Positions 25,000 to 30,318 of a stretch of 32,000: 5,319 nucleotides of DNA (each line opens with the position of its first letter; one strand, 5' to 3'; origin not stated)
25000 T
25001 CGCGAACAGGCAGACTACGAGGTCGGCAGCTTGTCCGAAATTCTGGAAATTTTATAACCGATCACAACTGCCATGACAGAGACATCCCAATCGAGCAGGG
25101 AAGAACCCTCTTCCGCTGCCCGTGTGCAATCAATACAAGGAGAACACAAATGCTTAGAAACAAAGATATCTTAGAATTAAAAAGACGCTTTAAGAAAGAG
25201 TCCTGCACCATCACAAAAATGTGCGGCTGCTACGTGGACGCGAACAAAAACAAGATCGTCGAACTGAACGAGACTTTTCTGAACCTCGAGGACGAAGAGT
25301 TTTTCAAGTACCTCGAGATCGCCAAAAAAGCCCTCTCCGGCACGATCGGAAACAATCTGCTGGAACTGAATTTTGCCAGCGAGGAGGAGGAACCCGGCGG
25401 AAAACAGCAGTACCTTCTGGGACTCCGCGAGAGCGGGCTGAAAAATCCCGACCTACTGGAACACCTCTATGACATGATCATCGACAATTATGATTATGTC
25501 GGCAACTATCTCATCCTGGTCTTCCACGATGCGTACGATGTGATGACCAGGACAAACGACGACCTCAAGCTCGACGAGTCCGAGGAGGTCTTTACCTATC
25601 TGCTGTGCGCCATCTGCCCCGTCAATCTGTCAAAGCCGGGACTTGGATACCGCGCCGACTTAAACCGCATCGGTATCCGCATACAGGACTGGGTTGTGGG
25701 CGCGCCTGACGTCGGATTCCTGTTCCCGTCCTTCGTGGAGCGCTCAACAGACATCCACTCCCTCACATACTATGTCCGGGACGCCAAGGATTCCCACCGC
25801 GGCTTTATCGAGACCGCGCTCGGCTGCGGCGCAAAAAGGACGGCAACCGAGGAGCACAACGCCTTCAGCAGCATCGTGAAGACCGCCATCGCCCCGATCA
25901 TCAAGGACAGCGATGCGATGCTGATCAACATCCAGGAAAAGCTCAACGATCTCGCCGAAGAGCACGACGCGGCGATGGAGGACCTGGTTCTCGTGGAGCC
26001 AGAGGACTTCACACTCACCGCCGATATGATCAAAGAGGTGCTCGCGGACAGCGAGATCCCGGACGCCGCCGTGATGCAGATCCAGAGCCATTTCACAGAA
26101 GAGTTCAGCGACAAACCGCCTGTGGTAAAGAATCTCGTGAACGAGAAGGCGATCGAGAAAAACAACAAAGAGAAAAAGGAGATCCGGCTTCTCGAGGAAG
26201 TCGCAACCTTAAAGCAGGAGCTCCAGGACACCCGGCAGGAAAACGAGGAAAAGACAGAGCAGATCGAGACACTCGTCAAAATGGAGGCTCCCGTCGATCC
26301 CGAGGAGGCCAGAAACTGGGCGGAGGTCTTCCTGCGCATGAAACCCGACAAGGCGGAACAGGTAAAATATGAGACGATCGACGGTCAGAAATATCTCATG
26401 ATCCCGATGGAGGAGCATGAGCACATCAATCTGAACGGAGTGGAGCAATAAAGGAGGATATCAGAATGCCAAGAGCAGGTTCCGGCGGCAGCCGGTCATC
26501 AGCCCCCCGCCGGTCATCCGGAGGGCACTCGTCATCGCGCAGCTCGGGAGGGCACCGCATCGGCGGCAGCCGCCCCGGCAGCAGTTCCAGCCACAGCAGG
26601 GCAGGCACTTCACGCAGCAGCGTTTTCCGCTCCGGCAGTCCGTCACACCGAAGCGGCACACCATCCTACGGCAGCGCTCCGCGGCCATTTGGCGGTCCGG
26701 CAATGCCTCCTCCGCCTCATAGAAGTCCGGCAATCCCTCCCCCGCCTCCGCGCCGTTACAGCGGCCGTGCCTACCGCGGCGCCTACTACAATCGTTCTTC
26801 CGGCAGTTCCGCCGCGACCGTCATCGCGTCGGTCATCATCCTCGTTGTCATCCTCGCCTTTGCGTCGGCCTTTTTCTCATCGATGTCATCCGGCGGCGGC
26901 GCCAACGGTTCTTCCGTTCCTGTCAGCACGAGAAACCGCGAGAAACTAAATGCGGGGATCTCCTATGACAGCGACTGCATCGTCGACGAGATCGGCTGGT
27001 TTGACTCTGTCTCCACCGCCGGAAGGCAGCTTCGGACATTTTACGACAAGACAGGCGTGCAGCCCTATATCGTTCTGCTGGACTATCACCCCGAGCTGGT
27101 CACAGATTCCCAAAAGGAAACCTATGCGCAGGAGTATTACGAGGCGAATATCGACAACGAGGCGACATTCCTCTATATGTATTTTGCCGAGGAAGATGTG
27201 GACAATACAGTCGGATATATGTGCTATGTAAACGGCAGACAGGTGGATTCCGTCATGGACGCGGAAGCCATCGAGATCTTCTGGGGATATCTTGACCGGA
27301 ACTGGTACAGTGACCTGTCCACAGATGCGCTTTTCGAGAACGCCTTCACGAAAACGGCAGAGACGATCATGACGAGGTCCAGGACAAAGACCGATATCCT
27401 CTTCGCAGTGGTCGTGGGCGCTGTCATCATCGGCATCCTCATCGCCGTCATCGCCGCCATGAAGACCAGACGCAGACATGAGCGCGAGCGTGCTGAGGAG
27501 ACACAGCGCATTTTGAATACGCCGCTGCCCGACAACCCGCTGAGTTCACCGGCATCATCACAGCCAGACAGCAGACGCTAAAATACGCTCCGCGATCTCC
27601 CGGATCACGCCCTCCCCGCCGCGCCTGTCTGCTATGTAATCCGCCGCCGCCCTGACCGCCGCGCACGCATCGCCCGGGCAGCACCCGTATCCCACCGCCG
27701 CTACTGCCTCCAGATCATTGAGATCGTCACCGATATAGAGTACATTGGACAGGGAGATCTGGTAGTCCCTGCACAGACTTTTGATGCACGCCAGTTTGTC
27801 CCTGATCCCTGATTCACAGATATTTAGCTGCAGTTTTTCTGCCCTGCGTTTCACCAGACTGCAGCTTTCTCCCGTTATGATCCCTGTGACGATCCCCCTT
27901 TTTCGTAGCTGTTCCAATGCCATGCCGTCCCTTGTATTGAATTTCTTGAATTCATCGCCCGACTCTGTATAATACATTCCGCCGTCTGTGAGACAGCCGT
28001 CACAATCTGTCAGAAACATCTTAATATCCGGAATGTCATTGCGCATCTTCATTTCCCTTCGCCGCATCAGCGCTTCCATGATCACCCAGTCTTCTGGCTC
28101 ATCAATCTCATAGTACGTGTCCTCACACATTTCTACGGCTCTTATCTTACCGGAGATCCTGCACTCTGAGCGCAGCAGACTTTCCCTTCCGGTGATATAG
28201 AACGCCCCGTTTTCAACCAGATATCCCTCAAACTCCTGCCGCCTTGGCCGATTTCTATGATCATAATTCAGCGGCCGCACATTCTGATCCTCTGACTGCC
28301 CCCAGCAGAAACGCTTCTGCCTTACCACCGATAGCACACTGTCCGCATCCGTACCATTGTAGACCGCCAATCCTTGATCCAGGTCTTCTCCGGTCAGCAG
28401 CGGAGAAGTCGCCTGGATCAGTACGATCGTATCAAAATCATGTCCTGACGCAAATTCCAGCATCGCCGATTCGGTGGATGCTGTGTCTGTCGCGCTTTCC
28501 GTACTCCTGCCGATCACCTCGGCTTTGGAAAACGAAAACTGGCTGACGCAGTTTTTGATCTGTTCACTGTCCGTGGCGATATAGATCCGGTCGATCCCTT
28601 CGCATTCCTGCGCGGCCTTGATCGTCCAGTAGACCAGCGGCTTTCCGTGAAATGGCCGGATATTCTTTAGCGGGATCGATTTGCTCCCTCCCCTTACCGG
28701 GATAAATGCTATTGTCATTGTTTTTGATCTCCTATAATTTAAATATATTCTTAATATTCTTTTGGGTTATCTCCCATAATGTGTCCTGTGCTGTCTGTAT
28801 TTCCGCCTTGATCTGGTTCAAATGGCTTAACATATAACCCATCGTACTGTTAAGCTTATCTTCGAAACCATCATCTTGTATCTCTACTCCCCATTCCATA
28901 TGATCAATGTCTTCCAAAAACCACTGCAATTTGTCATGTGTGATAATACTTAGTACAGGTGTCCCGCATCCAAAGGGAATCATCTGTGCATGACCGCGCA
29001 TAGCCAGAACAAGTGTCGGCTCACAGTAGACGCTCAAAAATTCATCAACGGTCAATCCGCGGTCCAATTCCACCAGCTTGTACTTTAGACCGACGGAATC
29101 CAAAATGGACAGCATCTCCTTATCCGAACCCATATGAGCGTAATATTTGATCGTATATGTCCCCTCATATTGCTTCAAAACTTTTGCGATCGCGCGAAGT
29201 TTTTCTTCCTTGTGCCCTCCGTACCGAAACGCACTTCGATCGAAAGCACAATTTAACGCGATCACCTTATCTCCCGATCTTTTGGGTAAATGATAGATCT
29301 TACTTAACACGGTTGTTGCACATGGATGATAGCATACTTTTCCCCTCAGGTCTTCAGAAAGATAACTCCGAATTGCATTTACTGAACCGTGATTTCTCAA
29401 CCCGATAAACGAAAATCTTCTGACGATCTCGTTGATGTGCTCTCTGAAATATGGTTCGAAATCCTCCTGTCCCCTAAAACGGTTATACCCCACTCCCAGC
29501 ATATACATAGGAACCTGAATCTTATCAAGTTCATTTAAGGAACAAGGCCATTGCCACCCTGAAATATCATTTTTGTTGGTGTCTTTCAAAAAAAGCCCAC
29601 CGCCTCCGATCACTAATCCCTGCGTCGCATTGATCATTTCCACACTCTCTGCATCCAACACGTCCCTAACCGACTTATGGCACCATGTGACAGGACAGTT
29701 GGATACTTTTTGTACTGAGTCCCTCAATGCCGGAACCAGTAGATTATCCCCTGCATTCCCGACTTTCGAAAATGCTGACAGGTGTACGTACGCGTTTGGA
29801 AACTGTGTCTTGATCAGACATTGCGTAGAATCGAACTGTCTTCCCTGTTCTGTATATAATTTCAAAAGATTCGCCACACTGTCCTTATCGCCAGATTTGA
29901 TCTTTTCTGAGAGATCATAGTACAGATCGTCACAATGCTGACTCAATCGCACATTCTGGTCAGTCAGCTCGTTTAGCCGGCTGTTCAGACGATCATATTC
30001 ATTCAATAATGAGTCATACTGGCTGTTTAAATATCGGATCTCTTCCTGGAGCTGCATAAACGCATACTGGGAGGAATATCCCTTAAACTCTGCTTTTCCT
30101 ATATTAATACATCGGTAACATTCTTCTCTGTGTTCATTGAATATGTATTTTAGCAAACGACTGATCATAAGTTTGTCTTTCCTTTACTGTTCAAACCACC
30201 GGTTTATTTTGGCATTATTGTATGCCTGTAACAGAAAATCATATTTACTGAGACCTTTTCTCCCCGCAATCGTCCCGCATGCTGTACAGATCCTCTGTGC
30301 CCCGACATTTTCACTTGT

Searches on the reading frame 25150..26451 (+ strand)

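Call 64: search_protein_families(library=pfam, proteins=[window:25150-26451:+], max_evalue=0.001)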
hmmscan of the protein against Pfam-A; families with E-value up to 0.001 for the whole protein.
window:25150-26451:+ (433 aa): 1 family
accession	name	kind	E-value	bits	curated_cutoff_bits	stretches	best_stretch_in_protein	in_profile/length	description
PF14199.11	DUF4317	-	7.7e-128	427.2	27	1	3-431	2-370/370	Domain of unknown function (DUF4317)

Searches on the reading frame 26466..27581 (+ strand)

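Call 64: search_protein_families(library=pfam, proteins=[window:26466-27581:+], max_evalue=0.001)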
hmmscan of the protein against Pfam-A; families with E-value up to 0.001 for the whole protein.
window:26466-27581:+ (371 aa): 1 family
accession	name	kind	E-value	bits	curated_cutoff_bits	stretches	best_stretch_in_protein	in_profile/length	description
PF22812.1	CR_prot_dom_plant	-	5.1e-06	27.3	34.1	1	81-134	2-58/71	Plant cysteine-rich protein domain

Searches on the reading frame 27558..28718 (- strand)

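Call 64: search_protein_families(library=pfam, proteins=[window:27558-28718:-], max_evalue=0.001)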
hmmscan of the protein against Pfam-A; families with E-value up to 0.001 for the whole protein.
window:27558-28718:- (386 aa): 5 families
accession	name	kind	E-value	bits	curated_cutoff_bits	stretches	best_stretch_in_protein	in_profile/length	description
PF02348.25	CTP_transf_3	-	2.5e-25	90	22.6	1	3-128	1-122/217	Cytidylyltransferase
PF08282.18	Hydrolase_3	-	5.1e-13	49.8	20.9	1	307-375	187-255/255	haloacid dehalogenase-like hydrolase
PF00702.32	Hydrolase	-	3.2e-09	37.9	26.4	1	267-343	106-191/191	haloacid dehalogenase-like hydrolase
PF13419.12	HAD_2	-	3.7e-05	24.4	23.8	1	266-343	86-172/178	Haloacid dehalogenase-like hydrolase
PF12804.13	NTP_transf_3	-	9.3e-05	23.1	27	1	18-136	16-127/160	MobA-like NTP transferase domain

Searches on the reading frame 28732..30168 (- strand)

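Call 64: search_protein_families(library=pfam, proteins=[window:28732-30168:-], max_evalue=0.001)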
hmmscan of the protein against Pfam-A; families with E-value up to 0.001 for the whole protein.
window:28732-30168:- (478 aa): 1 family
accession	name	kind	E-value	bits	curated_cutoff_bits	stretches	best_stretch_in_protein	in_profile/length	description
PF04230.19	PS_pyruv_trans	-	5.3e-17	63.1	25.3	1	138-410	1-278/280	Polysaccharide pyruvyl transferase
